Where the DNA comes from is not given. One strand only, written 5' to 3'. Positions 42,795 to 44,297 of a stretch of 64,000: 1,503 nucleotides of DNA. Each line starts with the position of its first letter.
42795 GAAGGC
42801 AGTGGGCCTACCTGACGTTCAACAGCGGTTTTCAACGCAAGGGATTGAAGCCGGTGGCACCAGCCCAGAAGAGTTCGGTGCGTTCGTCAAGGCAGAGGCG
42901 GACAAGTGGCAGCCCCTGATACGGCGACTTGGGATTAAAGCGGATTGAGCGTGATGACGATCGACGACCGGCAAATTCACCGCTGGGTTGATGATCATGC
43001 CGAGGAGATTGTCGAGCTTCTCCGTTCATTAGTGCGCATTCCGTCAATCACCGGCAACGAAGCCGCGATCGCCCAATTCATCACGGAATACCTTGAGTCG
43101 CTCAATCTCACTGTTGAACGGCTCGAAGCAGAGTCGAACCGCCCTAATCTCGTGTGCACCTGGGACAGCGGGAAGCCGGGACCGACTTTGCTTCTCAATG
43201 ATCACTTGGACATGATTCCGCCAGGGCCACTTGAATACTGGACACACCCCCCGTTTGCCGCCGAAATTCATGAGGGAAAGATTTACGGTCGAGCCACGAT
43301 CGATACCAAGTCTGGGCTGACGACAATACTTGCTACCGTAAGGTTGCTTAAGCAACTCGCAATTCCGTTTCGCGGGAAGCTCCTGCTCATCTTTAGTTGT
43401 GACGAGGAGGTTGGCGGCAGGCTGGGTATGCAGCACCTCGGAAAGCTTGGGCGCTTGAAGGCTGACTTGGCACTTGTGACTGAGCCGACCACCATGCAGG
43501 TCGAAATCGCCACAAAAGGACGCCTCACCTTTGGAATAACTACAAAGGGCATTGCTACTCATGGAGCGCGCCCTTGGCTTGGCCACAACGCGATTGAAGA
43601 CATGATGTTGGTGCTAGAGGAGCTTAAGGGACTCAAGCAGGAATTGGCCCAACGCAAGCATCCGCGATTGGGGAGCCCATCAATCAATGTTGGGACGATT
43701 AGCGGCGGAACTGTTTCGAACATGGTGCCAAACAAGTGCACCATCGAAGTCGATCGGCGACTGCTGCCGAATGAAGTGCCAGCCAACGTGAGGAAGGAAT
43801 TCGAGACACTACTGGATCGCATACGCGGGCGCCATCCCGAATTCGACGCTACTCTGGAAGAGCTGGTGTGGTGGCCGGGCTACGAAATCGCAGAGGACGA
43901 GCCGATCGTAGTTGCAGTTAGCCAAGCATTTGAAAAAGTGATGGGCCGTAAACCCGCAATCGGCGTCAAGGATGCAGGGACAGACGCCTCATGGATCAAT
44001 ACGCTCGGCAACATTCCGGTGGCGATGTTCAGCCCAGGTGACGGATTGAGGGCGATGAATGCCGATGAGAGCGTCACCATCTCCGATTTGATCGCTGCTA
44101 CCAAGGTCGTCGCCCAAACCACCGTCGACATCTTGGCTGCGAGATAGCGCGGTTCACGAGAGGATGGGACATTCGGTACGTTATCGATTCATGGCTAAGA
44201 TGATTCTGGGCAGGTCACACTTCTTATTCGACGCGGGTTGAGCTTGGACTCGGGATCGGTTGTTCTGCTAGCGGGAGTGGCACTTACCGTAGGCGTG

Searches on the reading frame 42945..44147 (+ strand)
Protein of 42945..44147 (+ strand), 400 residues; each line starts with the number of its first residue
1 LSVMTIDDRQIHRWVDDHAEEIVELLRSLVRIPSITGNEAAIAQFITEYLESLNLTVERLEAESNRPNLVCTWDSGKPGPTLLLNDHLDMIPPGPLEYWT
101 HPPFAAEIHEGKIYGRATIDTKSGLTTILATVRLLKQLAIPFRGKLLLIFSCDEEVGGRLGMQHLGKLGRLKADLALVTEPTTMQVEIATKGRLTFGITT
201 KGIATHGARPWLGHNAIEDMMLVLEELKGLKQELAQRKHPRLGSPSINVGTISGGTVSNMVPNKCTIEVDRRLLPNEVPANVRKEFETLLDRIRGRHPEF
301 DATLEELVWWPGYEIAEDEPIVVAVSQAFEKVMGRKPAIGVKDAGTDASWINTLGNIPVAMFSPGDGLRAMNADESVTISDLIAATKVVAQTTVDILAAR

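Call 59: search_protein_families(library=ncbifam, proteins=[window:42945-44147:+], max_evalue=1e-10)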
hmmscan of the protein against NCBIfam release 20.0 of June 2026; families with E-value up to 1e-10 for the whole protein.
window:42945-44147:+ (400 aa): 46 families (the best 25 are shown)
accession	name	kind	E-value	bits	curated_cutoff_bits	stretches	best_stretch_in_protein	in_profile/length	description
TIGR01910.1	DapE-ArgE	subfamily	3.1e-79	266.9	217.6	1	23-388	1-373/373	ArgE/DapE family deacylase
NF005373.0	PRK06915.1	equivalog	7.1e-62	209.7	428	1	8-395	5-416/422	peptidase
NF006399.0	PRK08651.1-2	equivalog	5.6e-59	200.2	381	1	20-390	4-398/405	succinyl-diaminopimelate desuccinylase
NF009555.0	PRK13004.1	equivalog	1e-57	195.9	321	1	10-393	5-392/399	YgeY family selenium metabolism-linked hydrolase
TIGR01892.1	AcOrn-deacetyl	equivalog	3.3e-57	194.2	297.7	1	24-391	1-363/365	acetylornithine deacetylase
NF009558.0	PRK13013.1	equivalog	1.3e-55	188.8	428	1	7-398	3-425/429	acetylornithine deacetylase/succinyl-diaminopimelate desuccinylase family protein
NF006365.0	PRK08588.1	subfamily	1.4e-55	189.2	289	1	20-397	7-381/383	succinyl-diaminopimelate desuccinylase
NF006400.0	PRK08651.1-3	equivalog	6.6e-53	179.9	374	1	18-391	8-401/410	succinyl-diaminopimelate desuccinylase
NF005306.0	PRK06837.1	subfamily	9.6e-51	172.9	376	1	64-391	81-416/427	ArgE/DapE family deacylase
NF005710.0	PRK07522.1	subfamily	7.8e-49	166.9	412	1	19-392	7-384/391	acetylornithine deacetylase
NF010589.0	PRK13983.1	equivalog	1.9e-45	155.6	333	1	10-393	4-406/409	M20 family metallo-hydrolase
NF003474.0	PRK05111.1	equivalog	5.3e-45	153.9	460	1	20-391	6-375/383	acetylornithine deacetylase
TIGR03526.1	selenium_YgeY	hypoth_equivalog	1e-44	153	321.5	1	10-391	3-388/395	YgeY family selenium metabolism-linked hydrolase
NF009557.0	PRK13009.1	equivalog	2.5e-43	148.7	284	1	21-394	4-372/377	succinyl-diaminopimelate desuccinylase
TIGR01900.1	dapE-gram_pos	equivalog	2.9e-42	144.8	304.2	1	20-389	3-346/351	succinyl-diaminopimelate desuccinylase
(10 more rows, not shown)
